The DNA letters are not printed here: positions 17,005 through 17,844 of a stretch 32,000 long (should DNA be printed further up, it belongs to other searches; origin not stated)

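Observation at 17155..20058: DUF1269-like glycine-zipper membrane module fused to the N-terminus of a cytoplasmic-type Cys sulfatase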

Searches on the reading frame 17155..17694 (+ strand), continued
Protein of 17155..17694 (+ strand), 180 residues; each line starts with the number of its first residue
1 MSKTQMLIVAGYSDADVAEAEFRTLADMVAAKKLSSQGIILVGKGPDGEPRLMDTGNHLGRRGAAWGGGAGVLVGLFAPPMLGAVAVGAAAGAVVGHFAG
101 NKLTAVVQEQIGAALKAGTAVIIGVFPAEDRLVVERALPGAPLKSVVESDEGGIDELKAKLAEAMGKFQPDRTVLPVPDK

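Call 43: find_homologous_proteins(query=A2, max_evalue=0.001)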
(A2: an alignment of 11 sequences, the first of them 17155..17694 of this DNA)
Query A2 (11 sequences) (180 aa, profile of the alignment): 587 proteins with E <= 0.001 among 8000 candidates; the best 120 are listed.
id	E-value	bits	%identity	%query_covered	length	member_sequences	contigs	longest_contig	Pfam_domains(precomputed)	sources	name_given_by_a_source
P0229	1.3e-62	228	38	69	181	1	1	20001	PF06897.18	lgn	-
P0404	3.1e-60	221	35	92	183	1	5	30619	PF06897.18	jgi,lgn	-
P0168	8.1e-60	219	35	91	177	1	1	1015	PF06897.18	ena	-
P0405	1.1e-59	219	40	84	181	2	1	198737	PF06897.18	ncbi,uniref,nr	ncbi:DUF1269 domain-containing protein [Mycobacterium sp. IS-1742]|uniref:DUF1269 domain-containing 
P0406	1.3e-59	219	86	98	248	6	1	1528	PF06897.18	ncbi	ncbi:MAG: DUF1269 domain-containing protein, partial [Dermatophilaceae bacterium]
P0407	2.8e-59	217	65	97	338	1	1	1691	PF06897.18,PF00884.29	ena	-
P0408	4.4e-58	214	68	99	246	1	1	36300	PF06897.18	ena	-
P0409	4.7e-58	213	46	66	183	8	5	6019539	PF06897.18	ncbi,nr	ncbi:sulfatase [Mycolicibacterium monacense]|nr:sulfatase [Mycolicibacterium monacense DSM 44395] OB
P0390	7.1e-58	213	53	97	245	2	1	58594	PF06897.18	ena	-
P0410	2.3e-57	211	66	98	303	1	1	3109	PF06897.18,PF00884.29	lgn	-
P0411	2.9e-57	211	54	100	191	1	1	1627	PF06897.18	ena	-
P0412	3.4e-57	211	36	94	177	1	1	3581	PF06897.18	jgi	jgi:uncharacterized membrane protein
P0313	6.7e-57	210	50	98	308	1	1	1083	PF06897.18,PF00884.29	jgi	-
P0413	9.5e-57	209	51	97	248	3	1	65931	PF06897.18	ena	-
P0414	1.5e-56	209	51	100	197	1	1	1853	PF06897.18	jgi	-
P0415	3.6e-56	207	56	96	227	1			PF06897.18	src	-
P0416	4.3e-56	207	68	98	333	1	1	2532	PF06897.18,PF00884.29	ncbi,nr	ncbi:MAG: sulfatase-like hydrolase/transferase, partial [Candidatus Nanopelagicales bacterium]|nr:su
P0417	4.7e-56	207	35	84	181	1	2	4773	PF06897.18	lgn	-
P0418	7.7e-56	206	53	97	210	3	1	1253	PF06897.18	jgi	jgi:uncharacterized membrane protein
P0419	1.1e-55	206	56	99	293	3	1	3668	PF06897.18,PF00884.29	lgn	-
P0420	2.4e-55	205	38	94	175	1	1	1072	PF06897.18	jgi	jgi:uncharacterized membrane protein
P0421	4.0e-55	204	65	98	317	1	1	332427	PF06897.18,PF00884.29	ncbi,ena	-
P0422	4.9e-55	204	49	97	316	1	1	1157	PF06897.18,PF00884.29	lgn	-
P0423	4.9e-55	204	55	97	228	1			PF06897.18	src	-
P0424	6.1e-55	203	61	92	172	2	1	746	PF06897.18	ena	-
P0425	7.2e-55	203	59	98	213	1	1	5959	PF06897.18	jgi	jgi:arylsulfatase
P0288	9.9e-55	203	53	100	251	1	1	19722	PF06897.18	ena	-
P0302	1.6e-54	202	50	98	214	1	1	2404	PF06897.18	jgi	jgi:uncharacterized membrane protein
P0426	2.8e-54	201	54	96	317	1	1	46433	PF06897.18,PF00884.29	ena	-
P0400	3.0e-54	201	51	97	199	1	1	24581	PF06897.18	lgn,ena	-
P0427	3.1e-54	201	51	100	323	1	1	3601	PF06897.18,PF00884.29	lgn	-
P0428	3.4e-54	201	38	91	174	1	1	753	PF06897.18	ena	-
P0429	4.3e-54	201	55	99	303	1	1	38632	PF06897.18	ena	-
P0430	5.4e-54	200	53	97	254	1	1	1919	PF06897.18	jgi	jgi:arylsulfatase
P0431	5.7e-54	200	47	97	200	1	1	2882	PF06897.18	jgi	jgi:uncharacterized membrane protein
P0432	6.3e-54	200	52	97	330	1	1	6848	PF06897.18,PF00884.29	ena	-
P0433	6.5e-54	200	55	99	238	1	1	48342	PF06897.18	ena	-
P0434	9.0e-54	200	53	99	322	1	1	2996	PF06897.18,PF00884.29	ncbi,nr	ncbi:MAG: sulfatase-like hydrolase/transferase, partial [Solirubrobacterales bacterium]|nr:sulfatase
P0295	9.4e-54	199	55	97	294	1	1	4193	PF06897.18,PF00884.29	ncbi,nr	ncbi:MAG TPA: sulfatase-like hydrolase/transferase, partial [Thermoleophilia bacterium]|nr:sulfatase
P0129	1.3e-53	199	51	99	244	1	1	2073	PF06897.18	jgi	jgi:arylsulfatase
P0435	1.6e-53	199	51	95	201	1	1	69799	PF06897.18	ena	-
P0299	2.4e-53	198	53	99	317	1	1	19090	PF06897.18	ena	-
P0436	3.0e-53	198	51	97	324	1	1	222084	PF06897.18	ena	-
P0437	3.8e-53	197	54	96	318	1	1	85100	PF06897.18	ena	-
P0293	4.0e-53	197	53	99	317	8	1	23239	PF06897.18,PF00884.29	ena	-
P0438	4.4e-53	197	36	94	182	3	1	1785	PF06897.18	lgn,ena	-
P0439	5.3e-53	197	52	97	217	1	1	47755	PF06897.18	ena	-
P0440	5.8e-53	197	54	91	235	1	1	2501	PF06897.18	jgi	jgi:uncharacterized membrane protein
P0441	6.0e-53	197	53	97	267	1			PF06897.18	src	-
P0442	6.2e-53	197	35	78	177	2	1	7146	PF06897.18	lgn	-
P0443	6.6e-53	197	51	96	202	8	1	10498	PF06897.18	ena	-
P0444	6.7e-53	197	52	94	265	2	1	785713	PF06897.18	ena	-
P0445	7.9e-53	196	53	97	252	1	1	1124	PF06897.18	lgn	-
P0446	8.3e-53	196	42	91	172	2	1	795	PF06897.18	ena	-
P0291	9.2e-53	196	51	99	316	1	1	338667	PF06897.18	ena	-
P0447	1.1e-52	196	52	96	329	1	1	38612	PF06897.18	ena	-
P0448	1.1e-52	196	55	96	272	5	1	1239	PF06897.18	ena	-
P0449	1.3e-52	196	52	96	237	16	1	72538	PF06897.18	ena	-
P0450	1.3e-52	196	42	91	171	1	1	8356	PF06897.18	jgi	jgi:uncharacterized membrane protein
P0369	1.3e-52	196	50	100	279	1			PF06897.18,PF00884.29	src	-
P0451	1.4e-52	196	53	96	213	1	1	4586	PF06897.18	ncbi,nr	ncbi:MAG: DUF1269 domain-containing protein, partial [Solirubrobacterales bacterium]|nr:DUF1269 doma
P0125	1.6e-52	195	51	96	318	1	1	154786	PF06897.18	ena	-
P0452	2.2e-52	195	42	91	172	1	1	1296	PF06897.18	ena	-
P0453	2.5e-52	195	37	89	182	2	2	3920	PF06897.18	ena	-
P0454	2.7e-52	195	34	94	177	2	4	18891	PF06897.18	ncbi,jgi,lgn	jgi:uncharacterized membrane protein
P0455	2.8e-52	195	53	96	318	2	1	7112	PF06897.18,PF00884.29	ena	-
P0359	3.1e-52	195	49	99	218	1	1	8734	PF06897.18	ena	-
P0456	3.5e-52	194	42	91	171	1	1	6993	PF06897.18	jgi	-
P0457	4.4e-52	194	49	91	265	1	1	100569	PF06897.18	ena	-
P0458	4.9e-52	194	45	91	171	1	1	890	PF06897.18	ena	-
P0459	7.2e-52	193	53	99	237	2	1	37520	PF06897.18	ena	-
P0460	7.8e-52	193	41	91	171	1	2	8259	PF06897.18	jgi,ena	jgi:uncharacterized membrane protein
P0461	7.9e-52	193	42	88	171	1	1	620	PF06897.18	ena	-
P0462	8.4e-52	193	41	88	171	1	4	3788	PF06897.18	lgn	-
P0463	9.5e-52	193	43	91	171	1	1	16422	PF06897.18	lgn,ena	-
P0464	1.2e-51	193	41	88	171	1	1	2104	PF06897.18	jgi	jgi:uncharacterized membrane protein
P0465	1.3e-51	192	44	91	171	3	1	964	PF06897.18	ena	-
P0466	1.4e-51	192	52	96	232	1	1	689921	PF06897.18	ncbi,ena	-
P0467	1.4e-51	192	45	88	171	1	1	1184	PF06897.18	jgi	-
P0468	1.5e-51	192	39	91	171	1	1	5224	PF06897.18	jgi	jgi:uncharacterized membrane protein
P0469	1.6e-51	192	42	91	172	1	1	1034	PF06897.18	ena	-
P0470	2.1e-51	192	49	96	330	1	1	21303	PF06897.18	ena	-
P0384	2.2e-51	192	51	96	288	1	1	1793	PF06897.18,PF00884.29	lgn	-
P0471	2.6e-51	192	43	91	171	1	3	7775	PF06897.18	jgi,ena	jgi:uncharacterized membrane protein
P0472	2.7e-51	191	53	96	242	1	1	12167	PF06897.18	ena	-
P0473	2.7e-51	191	53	96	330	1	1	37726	PF06897.18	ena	-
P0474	2.8e-51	191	75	83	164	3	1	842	PF06897.18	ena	-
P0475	2.8e-51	191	46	88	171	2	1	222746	PF06897.18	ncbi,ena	-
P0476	2.9e-51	191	42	92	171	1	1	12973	PF06897.18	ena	-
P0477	3.1e-51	191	43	91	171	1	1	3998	PF06897.18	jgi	jgi:uncharacterized membrane protein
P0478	3.5e-51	191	44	88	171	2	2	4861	PF06897.18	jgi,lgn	jgi:arylsulfatase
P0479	3.6e-51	191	42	91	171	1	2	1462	PF06897.18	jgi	jgi:arylsulfatase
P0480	3.7e-51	191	43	91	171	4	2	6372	PF06897.18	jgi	jgi:uncharacterized membrane protein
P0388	3.8e-51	191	54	97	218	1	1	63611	PF06897.18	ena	-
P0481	4.1e-51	191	44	92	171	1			PF06897.18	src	-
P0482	4.2e-51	191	42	91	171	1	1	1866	PF06897.18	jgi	jgi:uncharacterized membrane protein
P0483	5.5e-51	190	44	91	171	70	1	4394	PF06897.18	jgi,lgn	jgi:uncharacterized membrane protein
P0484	6.9e-51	190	42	91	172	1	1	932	PF06897.18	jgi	jgi:uncharacterized membrane protein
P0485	7.1e-51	190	44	88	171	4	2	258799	PF06897.18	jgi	jgi:uncharacterized membrane protein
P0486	7.2e-51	190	43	91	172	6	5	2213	PF06897.18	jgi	jgi:arylsulfatase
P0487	7.3e-51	190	41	91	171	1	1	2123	PF06897.18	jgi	jgi:uncharacterized membrane protein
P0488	7.7e-51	190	44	88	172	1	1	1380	PF06897.18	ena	-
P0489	8.0e-51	190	49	96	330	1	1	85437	PF06897.18,PF00884.29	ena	-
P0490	8.1e-51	190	42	89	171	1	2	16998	PF06897.18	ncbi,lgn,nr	ncbi:MAG TPA: DUF1269 domain-containing protein [Gaiellaceae bacterium]|nr:DUF1269 domain-containing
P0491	9.1e-51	190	42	88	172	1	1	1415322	PF06897.18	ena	-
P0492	9.6e-51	190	42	91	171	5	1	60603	PF06897.18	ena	-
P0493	9.9e-51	190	44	91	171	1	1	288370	PF06897.18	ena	-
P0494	1.0e-50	190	44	91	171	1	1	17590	PF06897.18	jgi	jgi:uncharacterized membrane protein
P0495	1.1e-50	189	44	88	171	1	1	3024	PF06897.18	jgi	jgi:arylsulfatase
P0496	1.1e-50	189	42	91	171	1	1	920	PF06897.18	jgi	jgi:arylsulfatase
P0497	1.2e-50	189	43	91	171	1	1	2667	PF06897.18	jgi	jgi:uncharacterized membrane protein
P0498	1.2e-50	189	42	91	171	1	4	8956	PF06897.18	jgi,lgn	jgi:arylsulfatase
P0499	1.3e-50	189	42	91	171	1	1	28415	PF06897.18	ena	-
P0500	1.3e-50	189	49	96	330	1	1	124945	PF06897.18,PF00884.29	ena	-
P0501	1.4e-50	189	43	88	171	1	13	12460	PF06897.18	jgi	jgi:uncharacterized membrane protein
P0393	1.4e-50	189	50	100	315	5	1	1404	PF06897.18,PF00884.29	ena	-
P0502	1.5e-50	189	44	91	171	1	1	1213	PF06897.18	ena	-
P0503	1.5e-50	189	42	91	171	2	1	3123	PF06897.18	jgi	jgi:uncharacterized membrane protein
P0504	1.5e-50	189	42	91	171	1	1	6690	PF06897.18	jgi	jgi:uncharacterized membrane protein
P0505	1.5e-50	189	42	91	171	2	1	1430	PF06897.18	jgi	jgi:arylsulfatase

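Call 44: find_encoding_contigs(protein=P0485, flank=6000, max_places=3)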
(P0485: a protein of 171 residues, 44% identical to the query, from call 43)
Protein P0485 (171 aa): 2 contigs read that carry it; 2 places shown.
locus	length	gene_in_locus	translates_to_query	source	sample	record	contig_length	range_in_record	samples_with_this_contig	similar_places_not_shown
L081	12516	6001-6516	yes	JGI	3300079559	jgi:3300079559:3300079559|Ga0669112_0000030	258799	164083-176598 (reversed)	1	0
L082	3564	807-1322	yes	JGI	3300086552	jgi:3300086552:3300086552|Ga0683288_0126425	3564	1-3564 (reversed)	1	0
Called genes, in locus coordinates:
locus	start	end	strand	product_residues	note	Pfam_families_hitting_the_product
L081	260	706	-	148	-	-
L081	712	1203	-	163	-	PF23636:DUF7144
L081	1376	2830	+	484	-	PF10009:DUF2252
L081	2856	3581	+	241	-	-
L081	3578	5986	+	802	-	PF00884:Sulfatase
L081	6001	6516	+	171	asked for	PF06897:DUF1269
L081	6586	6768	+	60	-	-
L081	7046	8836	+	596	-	PF07730:HisKA_3, PF13581:HATPase_c_2 (weak), PF02518:HATPase_c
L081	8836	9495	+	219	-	PF00072:Response_reg, PF00196:GerE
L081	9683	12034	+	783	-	PF00884:Sulfatase, PF16347:SGSH_C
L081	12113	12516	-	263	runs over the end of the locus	PF14023:Bestrophin-like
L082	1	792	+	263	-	?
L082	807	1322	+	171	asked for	PF06897:DUF1269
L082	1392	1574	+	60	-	-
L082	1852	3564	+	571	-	?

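Call 45: find_encoding_contigs(protein=P0409, flank=6000, max_places=3)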
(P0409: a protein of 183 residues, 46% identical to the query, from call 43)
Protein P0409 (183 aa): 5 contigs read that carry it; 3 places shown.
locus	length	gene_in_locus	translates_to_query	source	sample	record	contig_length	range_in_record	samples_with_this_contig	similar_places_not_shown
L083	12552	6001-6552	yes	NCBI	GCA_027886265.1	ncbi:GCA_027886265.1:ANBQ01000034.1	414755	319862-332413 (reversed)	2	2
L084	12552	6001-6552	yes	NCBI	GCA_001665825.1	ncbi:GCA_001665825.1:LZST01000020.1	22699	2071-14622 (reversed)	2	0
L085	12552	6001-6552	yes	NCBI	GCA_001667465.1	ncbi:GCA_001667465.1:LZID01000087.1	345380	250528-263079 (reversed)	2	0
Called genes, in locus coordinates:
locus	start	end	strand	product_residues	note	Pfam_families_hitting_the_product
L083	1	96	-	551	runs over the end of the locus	PF12797:Fer4_2 (faint), PF12837:Fer4_6 (faint), PF13247:Fer4_11, PF12838:Fer4_7 (weak), PF13237:Fer4_10, PF14711:Nitr_red_bet_C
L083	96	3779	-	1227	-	PF00384:Molybdopterin, PF28599:NarG_dom_V, PF01568:Molydop_binding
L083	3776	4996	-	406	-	PF00083:Sugar_tr (weak), PF07690:MFS_1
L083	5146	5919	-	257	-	PF01149:Fapy_DNA_glyco, PF06831:H2TH, PF06827:zf-FPG_IleRS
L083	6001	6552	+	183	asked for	PF06897:DUF1269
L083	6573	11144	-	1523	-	PF00270:DEAD, PF04851:ResIII, PF00271:Helicase_C, PF19306:WHD_Lhr, PF08494:DEAD_assoc, PF23236:WHD_2nd_Lhr, PF23235:WHD_3rd_Lhr, PF23234:WHD_4th_Lhr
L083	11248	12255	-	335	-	PF00106:adh_short, PF08659:KR (weak), PF13561:adh_short_C2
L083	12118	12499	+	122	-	-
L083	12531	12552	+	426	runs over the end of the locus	PF00201:UDPGT (weak), PF06722:EryCIII-like_C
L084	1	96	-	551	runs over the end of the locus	PF12797:Fer4_2 (faint), PF12837:Fer4_6 (faint), PF13247:Fer4_11, PF12838:Fer4_7 (weak), PF13237:Fer4_10, PF14711:Nitr_red_bet_C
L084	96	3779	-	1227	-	PF00384:Molybdopterin, PF28599:NarG_dom_V, PF01568:Molydop_binding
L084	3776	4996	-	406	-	PF00083:Sugar_tr (weak), PF07690:MFS_1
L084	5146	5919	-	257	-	PF01149:Fapy_DNA_glyco, PF06831:H2TH, PF06827:zf-FPG_IleRS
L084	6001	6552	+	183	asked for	PF06897:DUF1269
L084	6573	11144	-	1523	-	PF00270:DEAD, PF04851:ResIII, PF00271:Helicase_C, PF19306:WHD_Lhr, PF08494:DEAD_assoc, PF23236:WHD_2nd_Lhr, PF23235:WHD_3rd_Lhr, PF23234:WHD_4th_Lhr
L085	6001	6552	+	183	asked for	PF06897:DUF1269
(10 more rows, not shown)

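Call 46: find_encoding_contigs(protein=P0493, flank=5000, max_places=2)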
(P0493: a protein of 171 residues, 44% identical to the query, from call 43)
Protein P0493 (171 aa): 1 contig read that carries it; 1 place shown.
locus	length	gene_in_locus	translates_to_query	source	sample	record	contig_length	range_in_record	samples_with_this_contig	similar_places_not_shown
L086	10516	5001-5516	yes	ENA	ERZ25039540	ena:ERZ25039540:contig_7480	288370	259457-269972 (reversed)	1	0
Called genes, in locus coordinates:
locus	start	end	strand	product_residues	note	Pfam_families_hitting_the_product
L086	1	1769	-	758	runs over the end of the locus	PF13191:AAA_16, PF13401:AAA_22 (weak), PF25873:WHD_MalT, PF17874:TPR_MalT (weak), PF00196:GerE (weak)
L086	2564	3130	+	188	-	PF00884:Sulfatase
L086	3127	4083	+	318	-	PF00884:Sulfatase, PF16347:SGSH_C (weak)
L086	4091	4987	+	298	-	-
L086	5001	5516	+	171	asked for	PF06897:DUF1269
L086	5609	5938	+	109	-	PF11139:SfLAP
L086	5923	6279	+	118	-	PF11139:SfLAP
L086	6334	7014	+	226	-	-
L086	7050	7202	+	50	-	-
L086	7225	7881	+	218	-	PF11139:SfLAP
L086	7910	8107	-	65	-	PF03631:Virul_fac_BrkB (weak)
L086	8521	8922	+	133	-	PF04087:DUF389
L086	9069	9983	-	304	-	PF12710:HAD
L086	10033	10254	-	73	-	-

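Call 47: find_encoding_contigs(protein=P0491, flank=5000, max_places=2)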
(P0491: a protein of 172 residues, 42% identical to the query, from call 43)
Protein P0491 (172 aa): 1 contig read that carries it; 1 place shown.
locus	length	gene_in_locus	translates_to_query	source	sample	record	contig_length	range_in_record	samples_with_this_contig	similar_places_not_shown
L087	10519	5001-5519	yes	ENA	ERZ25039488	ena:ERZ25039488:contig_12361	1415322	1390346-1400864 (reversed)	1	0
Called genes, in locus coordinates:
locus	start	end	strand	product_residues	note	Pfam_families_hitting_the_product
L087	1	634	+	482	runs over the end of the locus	PF09851:SHOCT (weak)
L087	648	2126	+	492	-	PF00732:GMC_oxred_N, PF00890:FAD_binding_2 (faint), PF01266:DAO (faint), PF05199:GMC_oxred_C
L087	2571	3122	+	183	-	PF00884:Sulfatase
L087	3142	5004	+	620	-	PF00884:Sulfatase, PF16347:SGSH_C (weak)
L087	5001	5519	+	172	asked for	PF06897:DUF1269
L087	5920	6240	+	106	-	-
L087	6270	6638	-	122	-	PF12680:SnoaL_2 (weak), PF14534:DUF4440 (weak)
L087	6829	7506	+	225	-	PF03009:GDPD, PF13653:GDPD_2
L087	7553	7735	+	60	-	-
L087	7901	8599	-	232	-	-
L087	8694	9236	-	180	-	PF04075:F420H2_quin_red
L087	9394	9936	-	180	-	PF20469:OLD-like_TOPRIM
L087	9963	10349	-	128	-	PF01451:LMWPc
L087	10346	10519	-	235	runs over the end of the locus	PF00230:MIP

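Call 48: find_encoding_contigs(protein=P0475, flank=5000, max_places=2)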
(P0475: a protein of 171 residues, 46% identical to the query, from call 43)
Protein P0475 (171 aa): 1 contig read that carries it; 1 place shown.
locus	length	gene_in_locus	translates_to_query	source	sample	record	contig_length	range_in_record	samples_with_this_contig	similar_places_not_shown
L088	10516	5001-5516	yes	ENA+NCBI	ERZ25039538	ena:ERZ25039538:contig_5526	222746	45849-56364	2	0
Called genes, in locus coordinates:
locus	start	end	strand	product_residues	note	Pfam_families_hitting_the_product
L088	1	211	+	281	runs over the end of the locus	PF08545:ACP_syn_III, PF08541:ACP_syn_III_C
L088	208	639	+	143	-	PF01575:MaoC_dehydratas, PF13452:FAS1_DH_region (weak)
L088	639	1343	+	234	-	PF00106:adh_short (weak), PF01370:Epimerase (weak), PF08659:KR (faint), PF00106:adh_short, PF13561:adh_short_C2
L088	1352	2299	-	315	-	-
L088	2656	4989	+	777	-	PF00884:Sulfatase, PF16347:SGSH_C (weak)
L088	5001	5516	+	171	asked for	PF06897:DUF1269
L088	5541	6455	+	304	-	-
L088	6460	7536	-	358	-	-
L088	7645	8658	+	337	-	PF01168:Ala_racemase_N, PF00842:Ala_racemase_C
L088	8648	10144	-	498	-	PF23186:DUF7059, PF05175:MTS, PF06325:PrmA (weak), PF13847:Methyltransf_31 (weak), PF25004:DUF7782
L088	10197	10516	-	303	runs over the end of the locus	-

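Call 56: predict_structure(alignment_id=A3)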
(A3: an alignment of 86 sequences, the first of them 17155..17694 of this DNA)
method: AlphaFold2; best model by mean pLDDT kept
length: 180 residues; sequences in the alignment: 86
mean_pLDDT: 61.2   pTM: 0.58
mean pLDDT of the five models: 61.2, 61.1, 59.2, 58.4, 55.9
residues with pLDDT >= 90: 0; 70-90: 72; 50-70: 49; < 50: 59
segments of 3 or more residues with pLDDT < 50: 57-103, 169-172
pLDDT, mean of each block of 10 residues (from residue 1): 72 85 85 80 71 55 36 32 30 35 54 72 84 85 69 53 55 49
secondary structure, 60 per line:
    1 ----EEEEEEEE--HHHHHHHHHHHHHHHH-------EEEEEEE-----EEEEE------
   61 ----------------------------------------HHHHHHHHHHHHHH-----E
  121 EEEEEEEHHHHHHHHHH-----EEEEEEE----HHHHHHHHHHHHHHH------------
elements in order: E5-12 H15-30 E38-44 E50-54 H101-114 E120-127 H128-137 E143-149 H154-168
